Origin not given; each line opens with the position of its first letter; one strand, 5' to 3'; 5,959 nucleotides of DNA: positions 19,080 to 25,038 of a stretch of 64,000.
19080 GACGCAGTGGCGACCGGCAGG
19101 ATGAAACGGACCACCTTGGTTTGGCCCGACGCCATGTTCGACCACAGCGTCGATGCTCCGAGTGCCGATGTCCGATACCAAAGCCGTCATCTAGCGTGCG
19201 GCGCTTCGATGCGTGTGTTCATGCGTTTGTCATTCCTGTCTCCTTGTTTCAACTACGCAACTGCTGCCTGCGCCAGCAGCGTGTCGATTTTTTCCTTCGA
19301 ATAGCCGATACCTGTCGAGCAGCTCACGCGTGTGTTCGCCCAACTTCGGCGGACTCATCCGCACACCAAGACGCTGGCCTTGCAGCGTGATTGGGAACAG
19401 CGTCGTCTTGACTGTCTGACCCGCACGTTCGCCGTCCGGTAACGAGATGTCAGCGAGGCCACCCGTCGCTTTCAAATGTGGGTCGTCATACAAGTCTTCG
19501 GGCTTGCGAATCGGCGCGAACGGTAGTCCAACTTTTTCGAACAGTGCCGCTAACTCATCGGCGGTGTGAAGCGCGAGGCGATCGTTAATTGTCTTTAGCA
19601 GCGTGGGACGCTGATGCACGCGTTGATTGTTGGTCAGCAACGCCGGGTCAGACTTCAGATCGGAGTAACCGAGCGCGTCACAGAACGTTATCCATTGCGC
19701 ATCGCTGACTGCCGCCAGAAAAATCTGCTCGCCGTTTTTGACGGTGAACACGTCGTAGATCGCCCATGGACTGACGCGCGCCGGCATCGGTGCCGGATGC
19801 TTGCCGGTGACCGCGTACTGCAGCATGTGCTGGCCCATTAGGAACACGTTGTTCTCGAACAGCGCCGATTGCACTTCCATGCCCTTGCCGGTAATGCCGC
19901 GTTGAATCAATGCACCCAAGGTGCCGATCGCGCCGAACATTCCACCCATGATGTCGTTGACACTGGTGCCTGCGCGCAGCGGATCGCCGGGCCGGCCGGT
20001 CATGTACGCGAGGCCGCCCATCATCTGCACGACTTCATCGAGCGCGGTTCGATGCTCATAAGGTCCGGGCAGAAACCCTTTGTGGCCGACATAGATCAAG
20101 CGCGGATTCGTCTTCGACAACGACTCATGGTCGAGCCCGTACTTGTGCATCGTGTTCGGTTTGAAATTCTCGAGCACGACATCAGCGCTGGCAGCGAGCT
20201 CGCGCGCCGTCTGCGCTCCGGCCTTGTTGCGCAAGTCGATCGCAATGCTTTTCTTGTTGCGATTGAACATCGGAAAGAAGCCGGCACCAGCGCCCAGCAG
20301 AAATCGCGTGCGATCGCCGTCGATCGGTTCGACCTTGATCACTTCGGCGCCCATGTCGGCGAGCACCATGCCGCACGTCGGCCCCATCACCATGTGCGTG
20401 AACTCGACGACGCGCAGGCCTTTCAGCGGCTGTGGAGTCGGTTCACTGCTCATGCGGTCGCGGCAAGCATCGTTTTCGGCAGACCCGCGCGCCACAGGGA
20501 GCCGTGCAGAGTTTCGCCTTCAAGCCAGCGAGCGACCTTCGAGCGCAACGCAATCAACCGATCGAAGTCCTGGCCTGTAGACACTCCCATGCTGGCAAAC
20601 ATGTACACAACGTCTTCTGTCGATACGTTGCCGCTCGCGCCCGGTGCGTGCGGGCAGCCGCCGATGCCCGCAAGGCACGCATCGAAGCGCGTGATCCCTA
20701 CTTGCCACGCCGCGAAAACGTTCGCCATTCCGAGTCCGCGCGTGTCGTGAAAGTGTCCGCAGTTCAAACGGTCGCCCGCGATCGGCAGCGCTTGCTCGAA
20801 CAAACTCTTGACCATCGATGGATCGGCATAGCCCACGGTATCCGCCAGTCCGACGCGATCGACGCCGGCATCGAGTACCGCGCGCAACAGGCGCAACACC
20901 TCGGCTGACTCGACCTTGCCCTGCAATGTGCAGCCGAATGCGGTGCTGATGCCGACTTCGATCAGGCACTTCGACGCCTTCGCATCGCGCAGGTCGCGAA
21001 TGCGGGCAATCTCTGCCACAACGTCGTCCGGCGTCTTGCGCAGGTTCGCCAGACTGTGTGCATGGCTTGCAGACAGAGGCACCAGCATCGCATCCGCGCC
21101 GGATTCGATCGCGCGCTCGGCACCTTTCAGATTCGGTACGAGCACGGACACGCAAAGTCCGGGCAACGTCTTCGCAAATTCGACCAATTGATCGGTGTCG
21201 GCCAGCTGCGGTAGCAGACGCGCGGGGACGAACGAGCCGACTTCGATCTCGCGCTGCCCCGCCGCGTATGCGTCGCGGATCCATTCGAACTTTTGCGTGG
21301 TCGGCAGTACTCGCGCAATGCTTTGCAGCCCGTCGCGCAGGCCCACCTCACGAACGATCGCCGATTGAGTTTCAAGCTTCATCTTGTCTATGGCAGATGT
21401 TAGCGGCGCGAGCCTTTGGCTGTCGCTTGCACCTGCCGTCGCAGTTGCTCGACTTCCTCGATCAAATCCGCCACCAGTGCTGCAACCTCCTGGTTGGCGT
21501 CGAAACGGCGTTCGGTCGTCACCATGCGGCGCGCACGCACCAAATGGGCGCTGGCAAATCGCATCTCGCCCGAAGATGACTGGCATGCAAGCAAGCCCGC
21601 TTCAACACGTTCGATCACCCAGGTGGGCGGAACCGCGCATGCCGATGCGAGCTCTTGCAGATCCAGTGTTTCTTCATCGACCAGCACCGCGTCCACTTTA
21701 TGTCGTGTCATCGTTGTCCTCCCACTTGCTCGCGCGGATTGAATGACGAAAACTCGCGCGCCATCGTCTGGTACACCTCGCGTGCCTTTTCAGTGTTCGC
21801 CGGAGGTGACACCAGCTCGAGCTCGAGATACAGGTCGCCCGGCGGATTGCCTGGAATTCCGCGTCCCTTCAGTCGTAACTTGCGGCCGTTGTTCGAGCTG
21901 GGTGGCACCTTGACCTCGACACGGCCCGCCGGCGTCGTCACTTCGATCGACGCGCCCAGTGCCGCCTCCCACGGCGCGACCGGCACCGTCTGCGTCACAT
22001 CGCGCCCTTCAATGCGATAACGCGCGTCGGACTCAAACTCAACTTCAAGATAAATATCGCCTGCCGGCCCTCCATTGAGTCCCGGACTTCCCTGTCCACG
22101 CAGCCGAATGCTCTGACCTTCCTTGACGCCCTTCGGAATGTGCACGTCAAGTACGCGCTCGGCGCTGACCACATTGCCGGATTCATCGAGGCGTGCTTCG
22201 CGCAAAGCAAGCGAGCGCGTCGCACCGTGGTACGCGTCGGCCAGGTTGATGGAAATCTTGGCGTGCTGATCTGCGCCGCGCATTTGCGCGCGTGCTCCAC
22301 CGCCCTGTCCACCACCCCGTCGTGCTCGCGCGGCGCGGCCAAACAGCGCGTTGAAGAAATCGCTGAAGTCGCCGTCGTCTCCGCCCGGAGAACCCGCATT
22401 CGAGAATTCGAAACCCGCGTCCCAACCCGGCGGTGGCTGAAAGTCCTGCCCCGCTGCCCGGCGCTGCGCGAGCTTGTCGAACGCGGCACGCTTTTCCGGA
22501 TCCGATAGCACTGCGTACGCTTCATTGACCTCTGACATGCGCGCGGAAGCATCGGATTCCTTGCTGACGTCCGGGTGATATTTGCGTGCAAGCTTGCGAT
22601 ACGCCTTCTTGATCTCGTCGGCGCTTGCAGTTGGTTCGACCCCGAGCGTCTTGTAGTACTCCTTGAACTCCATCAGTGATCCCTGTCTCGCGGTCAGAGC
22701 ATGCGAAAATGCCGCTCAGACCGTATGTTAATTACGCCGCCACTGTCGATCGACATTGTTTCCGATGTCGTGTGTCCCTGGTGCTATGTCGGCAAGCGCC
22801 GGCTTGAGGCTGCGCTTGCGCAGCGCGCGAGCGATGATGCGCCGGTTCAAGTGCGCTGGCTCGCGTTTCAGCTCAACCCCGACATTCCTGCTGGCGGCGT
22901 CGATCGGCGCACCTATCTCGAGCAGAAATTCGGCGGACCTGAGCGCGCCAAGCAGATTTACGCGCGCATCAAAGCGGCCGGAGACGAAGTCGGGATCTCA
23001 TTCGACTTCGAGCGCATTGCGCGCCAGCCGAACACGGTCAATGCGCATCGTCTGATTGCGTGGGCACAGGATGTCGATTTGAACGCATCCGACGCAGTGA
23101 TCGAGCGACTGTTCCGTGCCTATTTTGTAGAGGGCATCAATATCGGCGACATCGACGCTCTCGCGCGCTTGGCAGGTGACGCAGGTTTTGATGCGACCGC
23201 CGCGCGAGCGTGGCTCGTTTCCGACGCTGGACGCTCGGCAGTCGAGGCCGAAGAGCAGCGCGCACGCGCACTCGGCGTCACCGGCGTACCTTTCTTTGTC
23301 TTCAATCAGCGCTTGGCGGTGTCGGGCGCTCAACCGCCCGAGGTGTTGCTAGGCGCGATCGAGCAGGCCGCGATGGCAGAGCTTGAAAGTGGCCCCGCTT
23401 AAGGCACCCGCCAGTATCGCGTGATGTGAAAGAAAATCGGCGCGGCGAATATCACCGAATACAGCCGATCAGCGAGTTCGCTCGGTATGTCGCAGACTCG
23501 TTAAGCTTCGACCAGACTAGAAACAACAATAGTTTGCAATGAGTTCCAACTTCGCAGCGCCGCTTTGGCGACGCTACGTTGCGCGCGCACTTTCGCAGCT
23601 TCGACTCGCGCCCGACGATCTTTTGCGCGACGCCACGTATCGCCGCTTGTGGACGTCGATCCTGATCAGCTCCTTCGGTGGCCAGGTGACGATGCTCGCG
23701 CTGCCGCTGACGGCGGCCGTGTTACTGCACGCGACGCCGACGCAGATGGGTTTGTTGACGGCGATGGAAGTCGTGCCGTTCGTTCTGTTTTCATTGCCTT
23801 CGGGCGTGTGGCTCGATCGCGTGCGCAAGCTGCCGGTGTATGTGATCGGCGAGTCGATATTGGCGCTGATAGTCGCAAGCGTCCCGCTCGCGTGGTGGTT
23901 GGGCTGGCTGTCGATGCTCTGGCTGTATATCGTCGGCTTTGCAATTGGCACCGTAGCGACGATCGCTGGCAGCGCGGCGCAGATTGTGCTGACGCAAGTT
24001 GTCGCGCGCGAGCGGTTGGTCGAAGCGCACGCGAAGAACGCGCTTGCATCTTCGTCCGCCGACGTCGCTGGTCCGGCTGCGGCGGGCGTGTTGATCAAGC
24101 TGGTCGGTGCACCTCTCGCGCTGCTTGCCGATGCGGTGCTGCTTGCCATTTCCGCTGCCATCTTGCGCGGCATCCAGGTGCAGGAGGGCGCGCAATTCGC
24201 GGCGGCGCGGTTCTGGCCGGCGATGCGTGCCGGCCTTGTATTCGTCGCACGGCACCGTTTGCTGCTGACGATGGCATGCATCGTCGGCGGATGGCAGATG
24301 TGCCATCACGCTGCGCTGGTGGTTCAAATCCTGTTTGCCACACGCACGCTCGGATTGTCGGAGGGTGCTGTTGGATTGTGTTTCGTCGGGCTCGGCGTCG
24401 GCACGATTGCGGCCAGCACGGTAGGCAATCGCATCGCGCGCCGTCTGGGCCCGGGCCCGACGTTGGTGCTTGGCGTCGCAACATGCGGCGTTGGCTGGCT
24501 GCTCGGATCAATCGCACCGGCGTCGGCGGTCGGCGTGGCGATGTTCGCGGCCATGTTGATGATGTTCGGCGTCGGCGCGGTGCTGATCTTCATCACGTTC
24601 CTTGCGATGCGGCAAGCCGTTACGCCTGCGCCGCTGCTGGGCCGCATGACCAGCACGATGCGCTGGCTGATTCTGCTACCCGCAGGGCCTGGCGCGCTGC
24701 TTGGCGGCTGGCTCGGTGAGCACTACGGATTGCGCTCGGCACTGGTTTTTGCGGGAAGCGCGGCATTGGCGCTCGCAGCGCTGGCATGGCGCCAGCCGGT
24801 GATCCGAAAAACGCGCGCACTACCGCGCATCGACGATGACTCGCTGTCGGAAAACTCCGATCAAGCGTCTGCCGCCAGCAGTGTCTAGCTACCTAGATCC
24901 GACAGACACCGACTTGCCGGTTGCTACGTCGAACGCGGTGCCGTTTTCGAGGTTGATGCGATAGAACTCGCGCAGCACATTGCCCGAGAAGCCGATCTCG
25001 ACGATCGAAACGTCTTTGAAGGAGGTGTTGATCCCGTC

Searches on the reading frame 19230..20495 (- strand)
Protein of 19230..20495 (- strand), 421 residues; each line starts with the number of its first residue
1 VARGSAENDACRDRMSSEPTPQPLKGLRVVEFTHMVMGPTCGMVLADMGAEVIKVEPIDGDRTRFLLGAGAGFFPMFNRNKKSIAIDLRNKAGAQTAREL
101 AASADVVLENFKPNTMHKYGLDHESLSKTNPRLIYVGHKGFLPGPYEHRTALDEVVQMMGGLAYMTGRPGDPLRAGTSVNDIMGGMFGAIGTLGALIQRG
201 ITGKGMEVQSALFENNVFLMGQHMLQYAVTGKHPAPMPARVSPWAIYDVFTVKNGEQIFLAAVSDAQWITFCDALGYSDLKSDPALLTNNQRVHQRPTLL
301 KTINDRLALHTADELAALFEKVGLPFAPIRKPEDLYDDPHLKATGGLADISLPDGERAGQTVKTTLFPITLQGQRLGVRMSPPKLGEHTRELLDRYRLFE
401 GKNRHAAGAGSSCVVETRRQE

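Call 68: search_protein_families(library=pfam, proteins=[window:19230-20495:-], max_evalue=1e-10)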
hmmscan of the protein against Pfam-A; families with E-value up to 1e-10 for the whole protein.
window:19230-20495:- (421 aa): 1 family
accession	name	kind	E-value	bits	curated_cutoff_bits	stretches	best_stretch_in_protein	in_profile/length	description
PF02515.22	CoA_transf_3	-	2.7e-111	372.7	23.3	1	24-389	1-366/366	CoA-transferase family III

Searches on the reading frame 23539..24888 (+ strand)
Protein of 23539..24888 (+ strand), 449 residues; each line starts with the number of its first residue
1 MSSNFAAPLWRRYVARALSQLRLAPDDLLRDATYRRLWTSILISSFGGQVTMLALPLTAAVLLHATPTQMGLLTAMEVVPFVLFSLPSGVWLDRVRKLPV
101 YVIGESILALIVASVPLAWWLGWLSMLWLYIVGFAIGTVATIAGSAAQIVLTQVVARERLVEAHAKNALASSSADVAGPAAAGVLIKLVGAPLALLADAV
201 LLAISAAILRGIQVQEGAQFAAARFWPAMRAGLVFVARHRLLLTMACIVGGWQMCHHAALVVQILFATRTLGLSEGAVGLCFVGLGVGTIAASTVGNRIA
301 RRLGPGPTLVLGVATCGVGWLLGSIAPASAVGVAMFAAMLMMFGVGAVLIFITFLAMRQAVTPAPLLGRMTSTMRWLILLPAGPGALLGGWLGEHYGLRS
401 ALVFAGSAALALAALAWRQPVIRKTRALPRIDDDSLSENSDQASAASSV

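Call 68: search_protein_families(library=pfam, proteins=[window:23539-24888:+], max_evalue=1e-10)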
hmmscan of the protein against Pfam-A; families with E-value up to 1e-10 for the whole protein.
window:23539-24888:+ (449 aa): 2 families
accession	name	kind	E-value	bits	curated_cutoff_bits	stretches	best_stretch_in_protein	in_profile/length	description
PF07690.21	MFS_1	-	2.8e-23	82.8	33.4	1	37-254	1-220/347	Major Facilitator Superfamily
PF05977.19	MFS_3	-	4.8e-20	71.9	27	1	29-427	7-400/524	Transmembrane secretion effector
